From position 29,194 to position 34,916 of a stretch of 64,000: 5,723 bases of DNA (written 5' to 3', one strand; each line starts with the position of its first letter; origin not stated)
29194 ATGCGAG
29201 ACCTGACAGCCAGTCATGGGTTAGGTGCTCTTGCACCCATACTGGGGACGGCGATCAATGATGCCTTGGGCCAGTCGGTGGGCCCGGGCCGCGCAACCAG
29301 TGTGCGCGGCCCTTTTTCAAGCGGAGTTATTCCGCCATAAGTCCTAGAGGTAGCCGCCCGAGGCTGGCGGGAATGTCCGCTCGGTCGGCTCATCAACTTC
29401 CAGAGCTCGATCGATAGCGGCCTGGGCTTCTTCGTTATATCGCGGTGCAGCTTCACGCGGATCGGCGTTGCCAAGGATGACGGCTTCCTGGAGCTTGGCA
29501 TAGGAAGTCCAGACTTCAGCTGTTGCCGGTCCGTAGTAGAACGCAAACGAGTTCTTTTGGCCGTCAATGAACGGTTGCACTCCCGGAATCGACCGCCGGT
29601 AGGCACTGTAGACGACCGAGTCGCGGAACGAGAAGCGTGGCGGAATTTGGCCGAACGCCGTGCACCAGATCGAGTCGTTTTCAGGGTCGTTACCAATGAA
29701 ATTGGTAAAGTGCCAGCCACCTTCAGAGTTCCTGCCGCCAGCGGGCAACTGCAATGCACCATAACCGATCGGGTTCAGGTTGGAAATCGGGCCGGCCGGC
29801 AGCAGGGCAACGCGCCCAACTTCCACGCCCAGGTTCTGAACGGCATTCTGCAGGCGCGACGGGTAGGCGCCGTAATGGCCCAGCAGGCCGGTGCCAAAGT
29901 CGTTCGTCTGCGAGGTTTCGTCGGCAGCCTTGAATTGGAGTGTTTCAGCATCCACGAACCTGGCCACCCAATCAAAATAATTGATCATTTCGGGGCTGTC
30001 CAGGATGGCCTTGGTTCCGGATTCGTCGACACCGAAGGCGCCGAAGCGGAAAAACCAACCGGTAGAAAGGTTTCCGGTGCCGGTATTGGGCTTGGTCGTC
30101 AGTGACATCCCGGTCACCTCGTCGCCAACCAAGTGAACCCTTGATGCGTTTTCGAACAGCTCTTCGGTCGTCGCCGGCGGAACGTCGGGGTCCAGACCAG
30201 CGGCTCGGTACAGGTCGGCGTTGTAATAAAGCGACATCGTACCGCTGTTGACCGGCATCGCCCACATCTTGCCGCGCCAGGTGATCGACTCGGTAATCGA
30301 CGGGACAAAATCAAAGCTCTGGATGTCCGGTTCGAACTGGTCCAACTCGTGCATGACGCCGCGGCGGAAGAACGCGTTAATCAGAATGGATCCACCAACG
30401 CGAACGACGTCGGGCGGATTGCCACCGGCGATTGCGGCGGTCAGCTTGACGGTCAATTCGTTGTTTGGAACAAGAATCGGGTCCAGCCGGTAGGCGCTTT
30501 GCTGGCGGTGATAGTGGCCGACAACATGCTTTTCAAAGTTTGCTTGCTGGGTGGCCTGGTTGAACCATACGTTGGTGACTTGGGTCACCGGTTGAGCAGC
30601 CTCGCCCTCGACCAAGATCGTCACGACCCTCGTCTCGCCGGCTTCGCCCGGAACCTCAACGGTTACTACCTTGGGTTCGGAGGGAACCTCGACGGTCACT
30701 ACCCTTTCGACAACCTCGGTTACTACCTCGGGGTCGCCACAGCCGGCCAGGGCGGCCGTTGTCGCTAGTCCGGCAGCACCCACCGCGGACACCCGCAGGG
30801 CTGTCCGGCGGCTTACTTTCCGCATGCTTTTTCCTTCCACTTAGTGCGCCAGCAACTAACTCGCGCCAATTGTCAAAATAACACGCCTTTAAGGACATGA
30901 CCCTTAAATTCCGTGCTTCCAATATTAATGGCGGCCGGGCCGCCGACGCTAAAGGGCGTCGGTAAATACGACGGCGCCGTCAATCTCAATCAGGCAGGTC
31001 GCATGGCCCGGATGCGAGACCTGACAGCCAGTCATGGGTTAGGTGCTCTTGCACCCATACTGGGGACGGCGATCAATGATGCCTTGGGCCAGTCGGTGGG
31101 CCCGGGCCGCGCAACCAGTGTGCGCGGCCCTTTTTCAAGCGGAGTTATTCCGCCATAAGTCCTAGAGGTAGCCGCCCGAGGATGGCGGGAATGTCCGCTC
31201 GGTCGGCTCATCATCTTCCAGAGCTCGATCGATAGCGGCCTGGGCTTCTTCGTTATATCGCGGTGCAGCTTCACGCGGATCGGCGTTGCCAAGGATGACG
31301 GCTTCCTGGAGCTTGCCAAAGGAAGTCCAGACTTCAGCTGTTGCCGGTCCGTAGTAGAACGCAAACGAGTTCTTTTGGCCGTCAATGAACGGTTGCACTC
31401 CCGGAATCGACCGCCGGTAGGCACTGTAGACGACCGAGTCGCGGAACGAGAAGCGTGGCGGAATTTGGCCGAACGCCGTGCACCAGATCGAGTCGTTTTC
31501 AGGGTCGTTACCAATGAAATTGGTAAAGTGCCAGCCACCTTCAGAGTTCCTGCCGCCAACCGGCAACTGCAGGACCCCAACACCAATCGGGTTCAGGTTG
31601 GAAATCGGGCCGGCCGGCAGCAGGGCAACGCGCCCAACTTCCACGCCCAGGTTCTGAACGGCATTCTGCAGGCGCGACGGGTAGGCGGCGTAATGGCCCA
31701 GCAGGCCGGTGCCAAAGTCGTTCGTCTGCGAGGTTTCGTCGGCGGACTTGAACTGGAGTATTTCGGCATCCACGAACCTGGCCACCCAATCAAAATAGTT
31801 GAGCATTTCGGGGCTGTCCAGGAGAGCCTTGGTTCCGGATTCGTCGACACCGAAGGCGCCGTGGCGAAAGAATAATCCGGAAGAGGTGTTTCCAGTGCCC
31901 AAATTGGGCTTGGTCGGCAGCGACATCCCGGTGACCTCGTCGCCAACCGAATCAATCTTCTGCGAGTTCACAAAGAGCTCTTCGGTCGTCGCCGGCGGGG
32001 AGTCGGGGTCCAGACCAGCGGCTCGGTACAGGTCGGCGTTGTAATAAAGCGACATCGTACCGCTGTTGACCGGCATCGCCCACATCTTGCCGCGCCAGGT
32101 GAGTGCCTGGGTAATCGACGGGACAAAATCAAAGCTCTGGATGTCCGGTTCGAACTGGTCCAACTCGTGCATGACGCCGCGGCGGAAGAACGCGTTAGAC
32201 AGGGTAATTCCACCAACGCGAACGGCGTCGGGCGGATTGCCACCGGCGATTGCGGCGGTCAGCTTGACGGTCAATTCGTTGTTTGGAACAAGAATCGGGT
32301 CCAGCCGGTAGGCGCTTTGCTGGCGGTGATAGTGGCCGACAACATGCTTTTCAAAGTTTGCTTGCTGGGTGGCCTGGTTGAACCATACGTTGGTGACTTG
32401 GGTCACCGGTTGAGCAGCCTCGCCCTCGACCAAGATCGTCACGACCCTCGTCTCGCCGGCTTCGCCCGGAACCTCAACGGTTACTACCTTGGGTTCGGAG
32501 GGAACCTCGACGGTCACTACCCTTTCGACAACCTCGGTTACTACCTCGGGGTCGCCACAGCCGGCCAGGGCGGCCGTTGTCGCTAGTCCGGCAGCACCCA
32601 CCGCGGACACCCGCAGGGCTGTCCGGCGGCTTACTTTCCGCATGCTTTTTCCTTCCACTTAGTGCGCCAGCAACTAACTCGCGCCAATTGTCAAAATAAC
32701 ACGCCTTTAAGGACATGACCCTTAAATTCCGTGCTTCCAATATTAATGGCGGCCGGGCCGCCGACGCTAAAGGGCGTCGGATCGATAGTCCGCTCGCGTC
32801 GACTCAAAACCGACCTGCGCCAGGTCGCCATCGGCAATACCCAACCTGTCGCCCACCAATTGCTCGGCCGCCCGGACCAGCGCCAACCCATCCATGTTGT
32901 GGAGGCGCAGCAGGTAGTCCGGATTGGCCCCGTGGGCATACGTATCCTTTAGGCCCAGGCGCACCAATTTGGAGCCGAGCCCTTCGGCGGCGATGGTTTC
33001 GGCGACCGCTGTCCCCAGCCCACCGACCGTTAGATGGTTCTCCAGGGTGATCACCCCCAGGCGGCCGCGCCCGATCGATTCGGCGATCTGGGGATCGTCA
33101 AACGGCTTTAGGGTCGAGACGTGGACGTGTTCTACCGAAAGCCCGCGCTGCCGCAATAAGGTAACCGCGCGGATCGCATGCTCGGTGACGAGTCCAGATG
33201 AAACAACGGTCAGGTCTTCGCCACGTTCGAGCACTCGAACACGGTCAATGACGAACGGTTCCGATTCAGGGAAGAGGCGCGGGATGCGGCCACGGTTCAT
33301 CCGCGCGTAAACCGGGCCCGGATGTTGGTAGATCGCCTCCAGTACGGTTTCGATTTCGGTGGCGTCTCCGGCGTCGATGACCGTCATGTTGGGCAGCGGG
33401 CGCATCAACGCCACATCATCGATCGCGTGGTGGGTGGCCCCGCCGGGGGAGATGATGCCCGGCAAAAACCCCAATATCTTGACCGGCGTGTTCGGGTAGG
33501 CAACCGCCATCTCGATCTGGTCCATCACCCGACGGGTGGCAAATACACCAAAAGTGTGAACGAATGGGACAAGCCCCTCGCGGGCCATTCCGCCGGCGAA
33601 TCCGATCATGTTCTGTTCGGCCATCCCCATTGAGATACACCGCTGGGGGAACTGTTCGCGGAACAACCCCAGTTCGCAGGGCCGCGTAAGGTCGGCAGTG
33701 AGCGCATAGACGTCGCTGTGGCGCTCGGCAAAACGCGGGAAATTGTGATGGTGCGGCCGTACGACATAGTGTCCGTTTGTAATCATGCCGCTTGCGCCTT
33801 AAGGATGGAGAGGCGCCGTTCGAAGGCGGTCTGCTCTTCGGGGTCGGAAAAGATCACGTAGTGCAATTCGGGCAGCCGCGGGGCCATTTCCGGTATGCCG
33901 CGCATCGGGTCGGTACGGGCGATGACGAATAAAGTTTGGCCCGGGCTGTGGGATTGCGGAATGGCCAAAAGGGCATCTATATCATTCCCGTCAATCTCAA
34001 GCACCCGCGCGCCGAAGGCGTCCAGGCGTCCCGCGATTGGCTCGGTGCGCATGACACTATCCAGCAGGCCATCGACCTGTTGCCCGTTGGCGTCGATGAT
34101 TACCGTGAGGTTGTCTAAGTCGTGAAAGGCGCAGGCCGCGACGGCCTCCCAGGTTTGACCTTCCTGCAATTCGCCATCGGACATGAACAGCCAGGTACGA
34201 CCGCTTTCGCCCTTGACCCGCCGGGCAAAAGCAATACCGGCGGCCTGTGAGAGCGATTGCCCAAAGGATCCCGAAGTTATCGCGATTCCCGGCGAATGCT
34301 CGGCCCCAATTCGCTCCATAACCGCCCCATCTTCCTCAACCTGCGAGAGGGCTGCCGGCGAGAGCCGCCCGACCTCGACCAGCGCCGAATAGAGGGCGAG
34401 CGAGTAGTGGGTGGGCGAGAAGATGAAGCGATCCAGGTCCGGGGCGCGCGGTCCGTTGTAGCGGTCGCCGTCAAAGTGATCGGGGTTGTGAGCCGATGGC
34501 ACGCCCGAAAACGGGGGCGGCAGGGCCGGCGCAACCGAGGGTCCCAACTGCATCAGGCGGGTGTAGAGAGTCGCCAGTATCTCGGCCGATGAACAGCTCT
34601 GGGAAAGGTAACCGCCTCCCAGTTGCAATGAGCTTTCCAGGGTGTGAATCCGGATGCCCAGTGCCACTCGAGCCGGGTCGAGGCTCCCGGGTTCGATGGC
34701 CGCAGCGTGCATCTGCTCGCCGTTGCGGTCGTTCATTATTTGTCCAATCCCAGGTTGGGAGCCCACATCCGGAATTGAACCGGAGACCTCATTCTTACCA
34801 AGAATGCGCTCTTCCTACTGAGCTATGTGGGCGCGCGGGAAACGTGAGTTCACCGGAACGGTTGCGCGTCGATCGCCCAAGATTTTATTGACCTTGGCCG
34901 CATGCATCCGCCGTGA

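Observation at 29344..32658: Tandem sugar-binding paralogs with mosaic divergence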

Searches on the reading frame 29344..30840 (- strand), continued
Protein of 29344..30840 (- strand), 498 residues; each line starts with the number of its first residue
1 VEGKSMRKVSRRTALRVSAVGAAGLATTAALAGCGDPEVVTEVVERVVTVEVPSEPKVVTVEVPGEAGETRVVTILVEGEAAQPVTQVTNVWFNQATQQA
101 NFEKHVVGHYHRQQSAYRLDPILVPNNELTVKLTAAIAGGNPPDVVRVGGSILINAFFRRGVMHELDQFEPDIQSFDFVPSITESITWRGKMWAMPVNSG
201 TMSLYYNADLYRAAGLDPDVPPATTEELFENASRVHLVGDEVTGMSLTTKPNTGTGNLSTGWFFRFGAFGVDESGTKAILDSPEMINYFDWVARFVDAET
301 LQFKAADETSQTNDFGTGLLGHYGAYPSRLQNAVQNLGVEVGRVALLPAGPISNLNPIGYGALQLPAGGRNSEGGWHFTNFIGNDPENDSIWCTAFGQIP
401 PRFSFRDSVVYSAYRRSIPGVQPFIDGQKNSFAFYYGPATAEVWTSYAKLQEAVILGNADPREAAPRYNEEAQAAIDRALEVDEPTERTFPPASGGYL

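Call 40: fold_search(model_id=the predicted structure, library=pdb)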
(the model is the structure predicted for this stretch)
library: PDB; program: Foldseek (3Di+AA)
matches with E <= 10: 1394; with E <= 0.001: 1038
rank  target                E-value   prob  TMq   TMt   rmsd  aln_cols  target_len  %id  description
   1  9xfu_A                1.1e-25  1.00  0.67  0.84   3.5       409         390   20  Cycloisomaltooligosaccharide binding protein in complex with isomaltoheptaose (released 2026-03-25)
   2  4mfi                  4.0e-25  1.00  0.67  0.82   3.9       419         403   20  Crystal structure of Mycobacterium tuberculosis UgpB (released 2014-07-23)
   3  9xf5_A                5.3e-25  1.00  0.66  0.84   3.4       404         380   21  Cycloisomaltooligosaccharide binding protein in complex with cycloisomaltooctaose (released 2026-03-25)
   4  3jzj_A                3.3e-24  1.00  0.67  0.85   3.3       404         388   20  Crystal structures of the GacH receptor of Streptomyces glaucescens GLA.O in the unliganded form and in complex with a (released 2010-02-16)
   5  7bvt_A                3.7e-24  1.00  0.68  0.86   3.3       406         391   19  Crystal structure of cyclic alpha-maltosyl-1,6-maltose binding protein from Arthrobacter globiformis (released 2020-12-02)
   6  3k01                  1.1e-23  1.00  0.67  0.83   4.0       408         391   19  Crystal structures of the GacH receptor of Streptomyces glaucescens GLA.O in the unliganded form and in complex with aca (released 2010-02-16)
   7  5ysd_A                1.3e-23  1.00  0.67  0.85   3.3       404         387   18  Crystal structure of beta-1,2-glucooligosaccharide binding protein in complex with sophorotriose (released 2018-05-02)
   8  5ysf_A                1.4e-23  1.00  0.66  0.84   3.8       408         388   18  Crystal structure of beta-1,2-glucooligosaccharide binding protein in complex with sophoropentaose (released 2018-05-02)
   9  6r1b_B                2.0e-23  1.00  0.68  0.84   3.8       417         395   20  Crystal structure of UgpB from Mycobacterium tuberculosis in complex with glycerophosphocholine (released 2019-09-04)
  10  7c19_A                3.4e-23  1.00  0.67  0.83   3.2       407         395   17  Crystal structure of a dinucleotide-binding protein (Y224A/Y246A) of ABC transporter endogenously bound to uridylyl-3' (released 2021-03-10)
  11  7c16_A                3.6e-23  1.00  0.67  0.82   3.2       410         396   18  Crystal structure of a dinucleotide-binding protein (Y224A/Y246A) of ABC transporter endogenously bound to uridylyl-3' (released 2021-03-10)
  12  5ci5_B                4.0e-23  1.00  0.65  0.81   4.2       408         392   16  Crystal Structure of an ABC transporter Solute Binding Protein from Thermotoga Lettingae TMO (Tlet_1705, TARGET EFI-51 (released 2015-07-22)
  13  5yse_B                4.3e-23  1.00  0.66  0.84   3.3       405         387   18  Crystal structure of beta-1,2-glucooligosaccharide binding protein in complex with sophorotetraose (released 2018-05-02)
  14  7c14_A                4.3e-23  1.00  0.67  0.83   3.0       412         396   17  Crystal structure of a dinucleotide-binding protein (Q274A) of ABC transporter endogenously bound to uridylyl-3'-5'-ph (released 2021-03-10)
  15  7c0z_B                4.8e-23  1.00  0.66  0.83   3.2       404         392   17  Crystal structure of a dinucleotide-binding protein (Y246A) of ABC transporter endogenously bound to uridylyl-3'-5'-ph (released 2021-03-10)
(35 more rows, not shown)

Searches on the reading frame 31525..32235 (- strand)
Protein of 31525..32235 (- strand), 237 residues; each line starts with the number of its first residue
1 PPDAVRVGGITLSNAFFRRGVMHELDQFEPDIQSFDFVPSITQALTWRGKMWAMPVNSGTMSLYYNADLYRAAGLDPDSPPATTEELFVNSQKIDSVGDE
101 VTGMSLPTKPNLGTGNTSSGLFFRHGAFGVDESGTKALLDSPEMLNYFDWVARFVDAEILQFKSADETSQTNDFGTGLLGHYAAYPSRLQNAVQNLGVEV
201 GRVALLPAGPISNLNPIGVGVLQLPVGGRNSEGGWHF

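Call 43: find_homologous_proteins(query=window:31525-32235:-, max_evalue=1e-30)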
Query seq(237 aa) (237 aa): 2 proteins with E <= 1e-30 among 1348 candidates.
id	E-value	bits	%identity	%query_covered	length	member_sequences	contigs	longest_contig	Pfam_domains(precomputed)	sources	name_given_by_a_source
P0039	5.0e-39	152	79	37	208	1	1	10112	PF13416.12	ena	-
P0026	1.3e-34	138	52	59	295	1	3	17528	PF13416.12,PF01547.31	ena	-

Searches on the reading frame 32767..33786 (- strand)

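Call 6: search_protein_families(library=pfam, proteins=[window:32767-33786:-])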
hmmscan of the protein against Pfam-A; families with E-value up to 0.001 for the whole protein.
window:32767-33786:- (339 aa): 3 families
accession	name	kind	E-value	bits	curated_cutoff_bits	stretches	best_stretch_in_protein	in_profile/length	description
PF02779.29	Transket_pyr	-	1.6e-29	103.2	27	1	18-168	15-172/174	Transketolase, pyrimidine binding domain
PF02780.25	Transketolase_C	-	8.3e-19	68.2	25.9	1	182-289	2-111/124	Transketolase, C-terminal domain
PF17147.9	PFOR_II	-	0.00015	22.5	27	1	191-266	2-76/102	Pyruvate:ferredoxin oxidoreductase core domain II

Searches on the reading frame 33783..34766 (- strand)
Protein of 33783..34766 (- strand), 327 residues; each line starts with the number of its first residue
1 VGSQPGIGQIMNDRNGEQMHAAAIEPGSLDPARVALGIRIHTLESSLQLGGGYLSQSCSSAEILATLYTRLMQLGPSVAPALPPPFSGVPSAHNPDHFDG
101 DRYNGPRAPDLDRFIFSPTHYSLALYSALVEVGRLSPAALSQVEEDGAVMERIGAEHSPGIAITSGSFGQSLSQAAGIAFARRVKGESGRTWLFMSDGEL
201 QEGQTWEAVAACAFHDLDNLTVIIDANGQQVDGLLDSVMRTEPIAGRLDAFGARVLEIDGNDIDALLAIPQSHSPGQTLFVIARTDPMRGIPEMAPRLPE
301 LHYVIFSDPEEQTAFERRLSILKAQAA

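Call 6: search_protein_families(library=pfam, proteins=[window:33783-34766:-])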
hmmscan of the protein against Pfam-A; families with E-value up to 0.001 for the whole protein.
window:33783-34766:- (327 aa): 3 families
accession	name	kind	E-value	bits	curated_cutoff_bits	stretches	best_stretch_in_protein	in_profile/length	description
PF00456.26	Transketolase_N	-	2.5e-17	63.3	22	1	106-266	50-222/334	Transketolase, thiamine diphosphate binding domain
PF13292.11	DXP_synthase_N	-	1e-05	25.4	21.2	1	162-230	107-174/274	1-deoxy-D-xylulose-5-phosphate synthase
PF00676.26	E1_dh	-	0.00013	21.5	22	1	141-267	75-201/300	Dehydrogenase E1 component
